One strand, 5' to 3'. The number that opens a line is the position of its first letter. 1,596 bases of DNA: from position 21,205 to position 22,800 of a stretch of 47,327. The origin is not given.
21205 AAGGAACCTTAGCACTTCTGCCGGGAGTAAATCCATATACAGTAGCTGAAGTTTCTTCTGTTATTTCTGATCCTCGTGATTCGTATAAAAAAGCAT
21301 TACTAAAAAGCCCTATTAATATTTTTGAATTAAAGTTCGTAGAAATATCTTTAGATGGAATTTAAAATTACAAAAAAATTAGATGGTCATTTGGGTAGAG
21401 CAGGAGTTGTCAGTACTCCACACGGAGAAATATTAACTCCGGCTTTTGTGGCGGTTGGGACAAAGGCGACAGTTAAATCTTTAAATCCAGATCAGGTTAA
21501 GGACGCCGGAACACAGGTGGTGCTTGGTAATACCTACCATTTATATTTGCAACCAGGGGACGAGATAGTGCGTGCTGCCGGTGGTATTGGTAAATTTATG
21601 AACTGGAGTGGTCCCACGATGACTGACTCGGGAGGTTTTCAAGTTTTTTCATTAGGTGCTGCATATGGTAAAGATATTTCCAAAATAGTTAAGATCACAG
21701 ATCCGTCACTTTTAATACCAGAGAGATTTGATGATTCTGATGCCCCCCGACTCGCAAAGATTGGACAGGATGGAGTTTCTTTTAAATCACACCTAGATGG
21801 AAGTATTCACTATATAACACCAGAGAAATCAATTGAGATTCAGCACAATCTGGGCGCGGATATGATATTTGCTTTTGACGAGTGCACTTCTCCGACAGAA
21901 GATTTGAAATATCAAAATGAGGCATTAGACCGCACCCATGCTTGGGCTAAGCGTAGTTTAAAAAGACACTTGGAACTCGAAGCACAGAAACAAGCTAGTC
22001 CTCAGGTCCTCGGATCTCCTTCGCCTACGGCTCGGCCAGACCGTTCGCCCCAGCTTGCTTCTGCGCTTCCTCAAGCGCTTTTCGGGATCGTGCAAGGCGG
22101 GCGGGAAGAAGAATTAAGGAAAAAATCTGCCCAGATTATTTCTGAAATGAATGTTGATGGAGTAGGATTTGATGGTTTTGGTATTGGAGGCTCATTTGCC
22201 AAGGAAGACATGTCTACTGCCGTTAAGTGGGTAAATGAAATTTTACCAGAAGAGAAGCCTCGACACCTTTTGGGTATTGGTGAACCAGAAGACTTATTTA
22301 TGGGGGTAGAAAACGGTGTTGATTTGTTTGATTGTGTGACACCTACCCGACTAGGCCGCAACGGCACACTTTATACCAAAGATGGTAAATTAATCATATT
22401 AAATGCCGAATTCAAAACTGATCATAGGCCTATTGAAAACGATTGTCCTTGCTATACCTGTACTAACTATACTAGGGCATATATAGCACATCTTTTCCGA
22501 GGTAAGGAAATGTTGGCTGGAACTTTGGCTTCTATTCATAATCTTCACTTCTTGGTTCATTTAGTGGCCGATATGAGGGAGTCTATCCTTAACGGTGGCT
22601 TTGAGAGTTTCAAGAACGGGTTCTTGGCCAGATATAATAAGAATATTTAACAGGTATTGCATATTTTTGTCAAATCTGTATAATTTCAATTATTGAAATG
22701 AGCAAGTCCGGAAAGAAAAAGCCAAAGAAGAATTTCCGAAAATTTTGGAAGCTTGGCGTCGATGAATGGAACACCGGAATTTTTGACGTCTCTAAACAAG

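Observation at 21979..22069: Second copy of the element in tgt: same core in a different reading frame, different but again self-complementary 18-bp stems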

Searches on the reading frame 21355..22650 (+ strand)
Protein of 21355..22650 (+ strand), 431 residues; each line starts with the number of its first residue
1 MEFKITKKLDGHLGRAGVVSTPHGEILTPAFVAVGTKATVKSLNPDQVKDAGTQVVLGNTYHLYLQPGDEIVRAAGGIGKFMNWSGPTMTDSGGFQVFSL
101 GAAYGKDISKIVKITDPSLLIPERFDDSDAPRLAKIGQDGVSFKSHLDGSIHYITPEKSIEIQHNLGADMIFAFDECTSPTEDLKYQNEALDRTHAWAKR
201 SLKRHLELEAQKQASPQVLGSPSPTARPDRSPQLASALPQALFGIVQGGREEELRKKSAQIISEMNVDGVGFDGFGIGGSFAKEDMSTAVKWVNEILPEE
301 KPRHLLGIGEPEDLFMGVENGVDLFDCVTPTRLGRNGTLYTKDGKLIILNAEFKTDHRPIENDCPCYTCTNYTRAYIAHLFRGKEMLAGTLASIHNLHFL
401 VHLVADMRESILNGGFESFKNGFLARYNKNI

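Call 15: search_protein_families(library=pfam, proteins=[window:21355-22650:+])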
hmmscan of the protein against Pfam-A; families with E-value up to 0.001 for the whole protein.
window:21355-22650:+ (431 aa): 1 family
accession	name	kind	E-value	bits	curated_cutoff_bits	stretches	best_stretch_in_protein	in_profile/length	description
PF01702.25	TGT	-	1.2e-131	439.4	26.3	1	14-428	3-356/357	Queuine tRNA-ribosyltransferase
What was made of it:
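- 21355..22650 (+): Host gene tgt (queuine tRNA-ribosyltransferase). The ORF stays open through the element. Pfam TGT 1e-131, one stretch covering residues 14-428 (call 15).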

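Call 24: find_homologous_proteins(query=window:21355-22647:+, max_evalue=1e-60)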
Query window:21355-22647:+ (431 aa): 8000 proteins with E <= 1e-60 among 8000 candidates; the best 120 are listed.
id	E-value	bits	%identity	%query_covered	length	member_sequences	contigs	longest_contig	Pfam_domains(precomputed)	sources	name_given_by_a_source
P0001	2.6e-293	990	100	100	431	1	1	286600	PF01702.26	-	-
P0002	1.1e-238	810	82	100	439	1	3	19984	PF01702.26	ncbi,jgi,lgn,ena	ncbi:MAG TPA: tRNA guanosine(34) transglycosylase Tgt [Candidatus Paceibacterota bacterium]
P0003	5.6e-238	808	81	99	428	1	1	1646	PF01702.26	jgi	jgi:queuine tRNA-ribosyltransferase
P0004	6.9e-237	804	82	99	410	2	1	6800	PF01702.26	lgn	-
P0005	2.6e-236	802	81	100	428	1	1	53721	PF01702.26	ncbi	-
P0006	1.0e-234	797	81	100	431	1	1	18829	PF01702.26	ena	-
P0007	3.1e-234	796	81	99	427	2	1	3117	PF01702.26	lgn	-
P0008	1.2e-233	794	81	99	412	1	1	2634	PF01702.26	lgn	-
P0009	1.8e-232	790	81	99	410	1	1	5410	PF01702.26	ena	-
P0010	3.9e-232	789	81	99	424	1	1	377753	PF01702.26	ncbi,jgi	ncbi:MAG: tRNA guanosine(34) transglycosylase Tgt [Candidatus Paceibacterota bacterium]|jgi:queuine 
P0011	3.9e-232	789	80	100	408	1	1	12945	PF01702.26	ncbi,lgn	ncbi:MAG: tRNA guanosine(34) transglycosylase Tgt [Candidatus Paceibacterota bacterium]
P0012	1.6e-231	787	81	99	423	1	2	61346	PF01702.26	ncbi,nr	ncbi:MAG: tRNA guanosine(34) transglycosylase Tgt [Candidatus Pacebacteria bacterium]|nr:tRNA guanos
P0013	2.5e-231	786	80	100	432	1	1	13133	PF01702.26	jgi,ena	-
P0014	2.1e-228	776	79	100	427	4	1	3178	PF01702.26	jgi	jgi:queuine tRNA-ribosyltransferase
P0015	9.6e-228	774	77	99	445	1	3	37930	PF01702.26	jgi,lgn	jgi:queuine tRNA-ribosyltransferase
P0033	2.7e-223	759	76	99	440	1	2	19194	PF01702.26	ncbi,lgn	-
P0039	8.5e-223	758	79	99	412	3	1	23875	PF01702.26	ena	-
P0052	9.6e-222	754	77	100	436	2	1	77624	PF01702.26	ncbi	-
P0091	3.1e-219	746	77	99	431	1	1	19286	PF01702.26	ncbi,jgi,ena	ncbi:MAG: tRNA guanosine(34) transglycosylase Tgt [Candidatus Paceibacterota bacterium]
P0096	6.7e-219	745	76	100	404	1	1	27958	PF01702.26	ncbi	-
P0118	6.1e-218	742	77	100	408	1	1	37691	PF01702.26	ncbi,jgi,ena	ncbi:MAG: tRNA guanosine(34) transglycosylase Tgt [bacterium]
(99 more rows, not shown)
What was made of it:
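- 21355..22650 (+): Homologues in call 24.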

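Call 35: find_encoding_contigs(protein=P0096, flank=500, max_places=1)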
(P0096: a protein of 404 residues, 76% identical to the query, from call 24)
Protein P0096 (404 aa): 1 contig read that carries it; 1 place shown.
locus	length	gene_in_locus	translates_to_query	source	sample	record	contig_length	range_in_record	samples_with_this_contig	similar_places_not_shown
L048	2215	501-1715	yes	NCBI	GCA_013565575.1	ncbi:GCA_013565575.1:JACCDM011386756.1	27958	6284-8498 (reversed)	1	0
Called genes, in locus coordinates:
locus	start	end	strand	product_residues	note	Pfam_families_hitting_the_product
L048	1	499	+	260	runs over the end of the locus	PF04085:MreC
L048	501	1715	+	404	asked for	PF01702:TGT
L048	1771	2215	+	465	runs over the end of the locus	PF00278:Orn_DAP_Arg_deC (weak), PF02784:Orn_Arg_deC_N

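Call 36: find_encoding_contigs(protein=P0118, flank=500, max_places=1)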
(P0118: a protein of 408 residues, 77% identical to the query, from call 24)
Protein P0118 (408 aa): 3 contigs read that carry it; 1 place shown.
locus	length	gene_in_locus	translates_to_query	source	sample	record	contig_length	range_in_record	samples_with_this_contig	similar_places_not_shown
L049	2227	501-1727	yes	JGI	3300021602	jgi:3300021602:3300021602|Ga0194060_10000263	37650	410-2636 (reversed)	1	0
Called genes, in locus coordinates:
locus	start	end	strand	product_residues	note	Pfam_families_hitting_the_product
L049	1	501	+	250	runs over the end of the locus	PF04085:MreC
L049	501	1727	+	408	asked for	PF01702:TGT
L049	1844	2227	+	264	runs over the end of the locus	?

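Call 37: find_encoding_contigs(protein=P0006, flank=500, max_places=1)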
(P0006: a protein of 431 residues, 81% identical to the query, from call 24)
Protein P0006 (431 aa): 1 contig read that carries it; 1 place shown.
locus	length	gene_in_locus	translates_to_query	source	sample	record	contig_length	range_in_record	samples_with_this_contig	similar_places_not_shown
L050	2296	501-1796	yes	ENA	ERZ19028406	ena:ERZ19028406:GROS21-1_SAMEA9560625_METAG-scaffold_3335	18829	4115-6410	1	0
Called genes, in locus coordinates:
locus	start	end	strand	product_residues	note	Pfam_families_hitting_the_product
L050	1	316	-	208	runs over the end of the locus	PF14903:WG_beta_rep (faint)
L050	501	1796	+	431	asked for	PF01702:TGT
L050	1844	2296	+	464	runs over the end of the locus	PF00278:Orn_DAP_Arg_deC (faint), PF02784:Orn_Arg_deC_N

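Call 38: find_encoding_contigs(protein=P0039, flank=500, max_places=1)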
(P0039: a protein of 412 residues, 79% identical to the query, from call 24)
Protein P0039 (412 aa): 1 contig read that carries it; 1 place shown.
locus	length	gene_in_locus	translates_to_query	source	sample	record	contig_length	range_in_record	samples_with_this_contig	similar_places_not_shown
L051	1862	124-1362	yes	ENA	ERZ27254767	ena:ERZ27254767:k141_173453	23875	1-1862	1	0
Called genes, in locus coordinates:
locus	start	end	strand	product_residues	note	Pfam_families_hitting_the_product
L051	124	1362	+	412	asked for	PF01702:TGT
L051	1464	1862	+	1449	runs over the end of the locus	-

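Call 39: find_encoding_contigs(protein=P0010, flank=500, max_places=1)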
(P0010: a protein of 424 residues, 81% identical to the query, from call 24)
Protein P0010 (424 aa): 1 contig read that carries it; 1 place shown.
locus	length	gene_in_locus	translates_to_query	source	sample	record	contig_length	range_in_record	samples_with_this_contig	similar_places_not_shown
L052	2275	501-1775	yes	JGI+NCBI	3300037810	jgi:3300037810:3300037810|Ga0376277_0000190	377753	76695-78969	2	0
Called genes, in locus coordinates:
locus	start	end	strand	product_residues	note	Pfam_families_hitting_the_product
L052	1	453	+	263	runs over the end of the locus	PF04085:MreC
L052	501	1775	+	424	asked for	PF01702:TGT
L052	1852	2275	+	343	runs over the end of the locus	PF00404:Dockerin_1 (weak)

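Call 62: search_protein_families(library=pfam, alignment_id=A2, max_evalue=0.00001)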
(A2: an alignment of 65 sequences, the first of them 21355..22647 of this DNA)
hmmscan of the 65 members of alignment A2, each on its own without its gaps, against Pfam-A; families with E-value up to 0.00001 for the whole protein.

A. member 1, window:21355-22647:+ (431 aa): 1 family
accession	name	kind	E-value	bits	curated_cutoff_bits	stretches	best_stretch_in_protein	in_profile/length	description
PF01702.25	TGT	-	1.2e-131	439.4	26.3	1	14-428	3-356/357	Queuine tRNA-ribosyltransferase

B. families by the number of members that match (of 65 scanned): 74 families (the first 25 are shown)
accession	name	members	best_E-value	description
PF00476.26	DNA_pol_A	9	3.6e-136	DNA polymerase family A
PF02739.22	5_3_exonuc_N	8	8.6e-51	5'-3' exonuclease, N-terminal resolvase-like domain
PF01367.25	5_3_exonuc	8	2.4e-26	5'-3' exonuclease, C-terminal SAM fold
PF03120.22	DNA_ligase_OB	7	2.7e-34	NAD-dependent DNA ligase OB-fold domain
PF12826.13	HHH_2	7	1.9e-21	Helix-hairpin-helix motif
PF00533.33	BRCT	7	2.2e-19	BRCA1 C Terminus (BRCT) domain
PF14520.12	HHH_5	7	1.5e-11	Helix-hairpin-helix domain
PF01653.23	DNA_ligase_aden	6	8.4e-89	NAD-dependent DNA ligase adenylation domain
PF13361.12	UvrD_C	6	2.3e-64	UvrD-like helicase C-terminal domain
PF13538.12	UvrD_C_2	6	6.1e-12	UvrD-like helicase C-terminal domain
PF01702.25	TGT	5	2e-139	Queuine tRNA-ribosyltransferase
PF00133.28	tRNA-synt_1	4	4.2e-120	tRNA synthetases class I (I, L, M and V)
PF00580.27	UvrD-helicase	4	1.3e-87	UvrD/REP helicase N-terminal domain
PF01743.26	PolyA_pol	4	3.7e-37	Poly A polymerase head domain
PF09334.17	tRNA-synt_1g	4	5e-33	tRNA synthetases class I (M)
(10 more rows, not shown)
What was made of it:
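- The commonest hosts are PolA, LigA, UvrD, Tgt, class I aminoacyl-tRNA synthetases, the CCA enzyme, PheT and UvrC (call 62). The hosts are overwhelmingly nucleic-acid enzymes (call 62).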

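Call 63: find_encoding_contigs(protein=P0015, flank=300, max_places=1)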
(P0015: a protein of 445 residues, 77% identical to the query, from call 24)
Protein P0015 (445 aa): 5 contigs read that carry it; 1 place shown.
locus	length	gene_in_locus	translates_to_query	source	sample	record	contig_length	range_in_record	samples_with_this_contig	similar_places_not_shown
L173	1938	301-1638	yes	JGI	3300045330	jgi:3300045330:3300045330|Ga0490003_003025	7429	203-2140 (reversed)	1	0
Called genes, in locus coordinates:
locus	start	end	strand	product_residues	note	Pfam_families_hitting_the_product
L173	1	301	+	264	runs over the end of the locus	PF04085:MreC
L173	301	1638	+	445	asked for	PF01702:TGT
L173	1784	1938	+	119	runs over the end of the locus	?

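Call 64: find_encoding_contigs(protein=P0091, flank=300, max_places=1)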
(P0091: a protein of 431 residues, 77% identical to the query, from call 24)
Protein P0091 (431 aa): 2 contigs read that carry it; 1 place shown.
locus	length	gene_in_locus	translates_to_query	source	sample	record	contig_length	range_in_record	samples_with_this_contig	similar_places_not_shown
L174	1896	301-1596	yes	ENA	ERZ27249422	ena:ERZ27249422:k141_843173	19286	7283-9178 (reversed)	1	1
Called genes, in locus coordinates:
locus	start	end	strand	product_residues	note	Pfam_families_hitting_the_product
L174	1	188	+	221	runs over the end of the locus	PF01936:NYN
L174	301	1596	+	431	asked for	PF01702:TGT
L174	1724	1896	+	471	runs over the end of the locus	PF02784:Orn_Arg_deC_N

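Call 65: find_encoding_contigs(protein=P0033, flank=300, max_places=1)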
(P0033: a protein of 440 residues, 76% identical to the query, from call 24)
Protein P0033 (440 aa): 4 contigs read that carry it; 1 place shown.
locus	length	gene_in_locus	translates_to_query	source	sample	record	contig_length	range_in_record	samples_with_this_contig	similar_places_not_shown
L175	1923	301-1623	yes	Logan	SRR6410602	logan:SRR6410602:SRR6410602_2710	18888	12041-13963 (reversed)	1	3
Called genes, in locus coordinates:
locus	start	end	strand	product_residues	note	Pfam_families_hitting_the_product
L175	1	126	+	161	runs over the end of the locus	PF18798:LPD3 (faint)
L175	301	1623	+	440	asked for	PF01702:TGT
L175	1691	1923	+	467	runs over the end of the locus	PF02784:Orn_Arg_deC_N, PF00278:Orn_DAP_Arg_deC (faint)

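Call 66: find_encoding_contigs(protein=P0052, flank=300, max_places=1)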
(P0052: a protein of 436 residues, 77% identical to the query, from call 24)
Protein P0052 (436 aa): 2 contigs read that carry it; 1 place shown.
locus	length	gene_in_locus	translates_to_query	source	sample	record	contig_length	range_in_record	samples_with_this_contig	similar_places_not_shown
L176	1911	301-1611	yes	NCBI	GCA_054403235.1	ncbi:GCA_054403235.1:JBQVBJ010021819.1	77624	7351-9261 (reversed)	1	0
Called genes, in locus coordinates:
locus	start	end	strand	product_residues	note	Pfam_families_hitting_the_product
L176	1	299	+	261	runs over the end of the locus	PF04085:MreC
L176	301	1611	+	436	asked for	PF01702:TGT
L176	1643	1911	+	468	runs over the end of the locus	PF02784:Orn_Arg_deC_N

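Call 67: find_encoding_contigs(protein=P0013, flank=300, max_places=1)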
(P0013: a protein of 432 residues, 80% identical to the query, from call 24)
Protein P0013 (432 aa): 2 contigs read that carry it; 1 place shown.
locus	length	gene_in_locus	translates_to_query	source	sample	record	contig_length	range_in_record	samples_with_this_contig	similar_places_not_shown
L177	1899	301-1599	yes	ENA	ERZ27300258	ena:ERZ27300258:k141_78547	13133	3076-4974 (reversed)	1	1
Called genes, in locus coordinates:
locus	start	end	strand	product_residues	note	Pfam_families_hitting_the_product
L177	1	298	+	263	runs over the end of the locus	PF04085:MreC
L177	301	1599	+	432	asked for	PF01702:TGT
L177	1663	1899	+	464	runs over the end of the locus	PF00278:Orn_DAP_Arg_deC (weak), PF02784:Orn_Arg_deC_N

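Call 89: predict_structure(alignment_id=A4)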
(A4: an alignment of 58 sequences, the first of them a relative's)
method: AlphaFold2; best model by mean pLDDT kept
length: 431 residues; sequences in the alignment: 58
mean_pLDDT: 79.5   pTM: 0.83
mean pLDDT of the five models: 79.5, 79.1, 76.6, 76.3, 75.3
residues with pLDDT >= 90: 198; 70-90: 119; 50-70: 52; < 50: 62
segments of 3 or more residues with pLDDT < 50: 37-41, 94-133, 218-232
pLDDT, mean of each block of 10 residues (from residue 1): 96 96 96 63 75 87 79 88 89 51 33 35 38 60 67 85 92 78 77 92 96 63 40 67 84 89 96 85 68 93 84 91 77 71 91 95 95 96 85 91 96 97 90 61
secondary structure, 60 per line:
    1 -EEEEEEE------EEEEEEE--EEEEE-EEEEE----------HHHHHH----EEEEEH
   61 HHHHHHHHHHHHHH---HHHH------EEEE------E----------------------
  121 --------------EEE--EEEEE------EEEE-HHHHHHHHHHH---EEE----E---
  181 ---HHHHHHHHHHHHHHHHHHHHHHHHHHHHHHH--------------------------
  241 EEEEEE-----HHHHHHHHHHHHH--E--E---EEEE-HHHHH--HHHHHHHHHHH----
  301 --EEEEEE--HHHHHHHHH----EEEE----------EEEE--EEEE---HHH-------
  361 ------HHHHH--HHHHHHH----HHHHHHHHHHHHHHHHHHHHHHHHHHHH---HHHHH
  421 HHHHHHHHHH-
elements in order: E2-8 E15-21 E24-28 E30-34 H45-50 E55-59 H60-74 H78-81 E88-91 E135-137 E140-144 E151-154 H156-166 E170-172 H184-214 E241-246 H252-264 E274-277 H279-283 H286-296 E303-308 H311-319 E324-327 E338-341 E344-347 H367-371 H374-380 H385-412 H416-430
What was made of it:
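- On Rickettsia palindromic elements: The Tgt insert is a disordered loop (call 89).
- The Tgt insert is a low-confidence, unstructured loop (call 89). The loop peptides are disordered and unconserved (call 89).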

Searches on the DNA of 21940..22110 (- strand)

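Call 26: search_rna_families(source=window, start=21940, end=22110, threshold=evalue, max_evalue=10, show_alignments=3)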
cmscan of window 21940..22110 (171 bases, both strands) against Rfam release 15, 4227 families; matches with E-value up to 10: 4.
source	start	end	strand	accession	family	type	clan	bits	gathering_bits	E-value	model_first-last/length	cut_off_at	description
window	21979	22069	-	RF03978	mir-1269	Gene; miRNA;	-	17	100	1.6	1-90/90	no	mir-1269 microRNA precursor family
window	22066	22084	-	RF02133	HOXB13-AS1_2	Gene; lncRNA;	-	12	40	1.1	63-81/81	no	HOXB13 antisense RNA 1 conserved region 2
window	22011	22080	-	RF02191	TCL6_1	Gene; lncRNA;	-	10.9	60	2.5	43-113/113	no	T-cell leukemia/lymphoma 6 conserved region 1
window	22008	22030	-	RF02206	WT1-AS_4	Gene; lncRNA;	-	9.7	60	7.7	111-134/134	no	WT1 antisense RNA conserved region 4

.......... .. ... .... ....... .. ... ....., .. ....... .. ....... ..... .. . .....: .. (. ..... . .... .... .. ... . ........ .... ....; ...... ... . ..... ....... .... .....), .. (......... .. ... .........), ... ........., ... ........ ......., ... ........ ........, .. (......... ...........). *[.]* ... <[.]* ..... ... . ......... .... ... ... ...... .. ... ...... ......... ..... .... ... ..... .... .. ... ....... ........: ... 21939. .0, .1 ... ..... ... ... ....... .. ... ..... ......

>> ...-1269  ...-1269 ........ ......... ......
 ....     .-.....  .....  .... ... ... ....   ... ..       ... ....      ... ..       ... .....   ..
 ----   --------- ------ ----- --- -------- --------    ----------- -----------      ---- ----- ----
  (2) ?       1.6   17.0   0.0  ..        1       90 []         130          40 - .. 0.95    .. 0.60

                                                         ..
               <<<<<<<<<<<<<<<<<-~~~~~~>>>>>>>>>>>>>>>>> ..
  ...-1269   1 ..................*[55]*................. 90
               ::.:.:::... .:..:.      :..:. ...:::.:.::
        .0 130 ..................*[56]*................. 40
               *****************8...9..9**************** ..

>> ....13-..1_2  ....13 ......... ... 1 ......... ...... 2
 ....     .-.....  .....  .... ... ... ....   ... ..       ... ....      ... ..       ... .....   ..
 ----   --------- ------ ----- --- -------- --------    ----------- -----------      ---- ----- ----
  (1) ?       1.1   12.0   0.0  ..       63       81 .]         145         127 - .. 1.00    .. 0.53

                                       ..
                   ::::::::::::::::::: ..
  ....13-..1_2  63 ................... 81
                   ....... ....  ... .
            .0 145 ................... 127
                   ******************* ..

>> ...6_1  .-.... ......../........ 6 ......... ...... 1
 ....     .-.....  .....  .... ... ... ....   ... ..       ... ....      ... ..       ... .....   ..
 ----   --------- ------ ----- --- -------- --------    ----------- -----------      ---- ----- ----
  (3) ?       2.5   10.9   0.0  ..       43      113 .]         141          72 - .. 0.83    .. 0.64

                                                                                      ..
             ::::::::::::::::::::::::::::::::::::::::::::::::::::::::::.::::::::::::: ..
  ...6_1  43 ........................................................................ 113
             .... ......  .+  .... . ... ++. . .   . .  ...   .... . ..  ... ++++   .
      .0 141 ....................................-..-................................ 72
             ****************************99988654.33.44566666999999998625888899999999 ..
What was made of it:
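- On Any Rfam RNA family (ribozymes, introns, sRNAs): Only spurious miRNA/lncRNA hits with E above 1 appear at the permissive threshold (call 26).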

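Call 78: build_rna_model(alignment_id=A3, structure=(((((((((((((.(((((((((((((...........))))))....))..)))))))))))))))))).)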
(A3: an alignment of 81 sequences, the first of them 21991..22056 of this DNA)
Model R1 built from alignment A3 (81 sequences, 71 columns); structure: as given.
model positions 66; base pairs 26; branch points 0; effective number of sequences 5; information 0.85 bits per position. Calibrated on 0.2 Mb of random sequence (short: E-values are rough).
structure used (alignment columns):
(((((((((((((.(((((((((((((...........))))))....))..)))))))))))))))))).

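Call 79: search_with_rna_model(model_id=R1, source=window, filters=off, max_evalue=10)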
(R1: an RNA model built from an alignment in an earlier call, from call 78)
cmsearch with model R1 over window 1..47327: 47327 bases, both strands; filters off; matches with E-value up to 10: 20.
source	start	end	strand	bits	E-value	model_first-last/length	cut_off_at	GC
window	1630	1695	-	72.8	9.9e-20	1-66/66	no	0.52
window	21991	22056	-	57.2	6.7e-15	1-66/66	no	0.64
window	2197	2255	-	16.1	0.033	1-66/66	no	0.31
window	33676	33706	-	12.9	0.32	1-66/66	no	0.13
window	37305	37355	-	12.6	0.41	1-66/66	no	0.55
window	43532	43562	+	11.1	1.1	1-66/66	no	0.19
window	33677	33707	+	11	1.2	1-66/66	no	0.13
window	5255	5283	-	10.7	1.6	1-66/66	no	0.24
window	37306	37356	+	10.2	2.3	1-66/66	no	0.55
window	31025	31053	+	9.6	3.4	1-66/66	no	0.34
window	16132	16161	-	9.1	4.7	1-66/66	no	0.43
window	31025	31051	-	9.1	4.7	1-66/66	no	0.33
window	10458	10486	+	9.1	5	1-66/66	no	0.79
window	23543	23585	-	9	5.1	1-66/66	no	0.26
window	33861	33889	-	8.7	6.6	1-66/66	no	0.34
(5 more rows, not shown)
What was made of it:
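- Checked: The next match scores 16 bits (call 79).
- The CM E-values are 1e-19 and 7e-15 (call 79).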
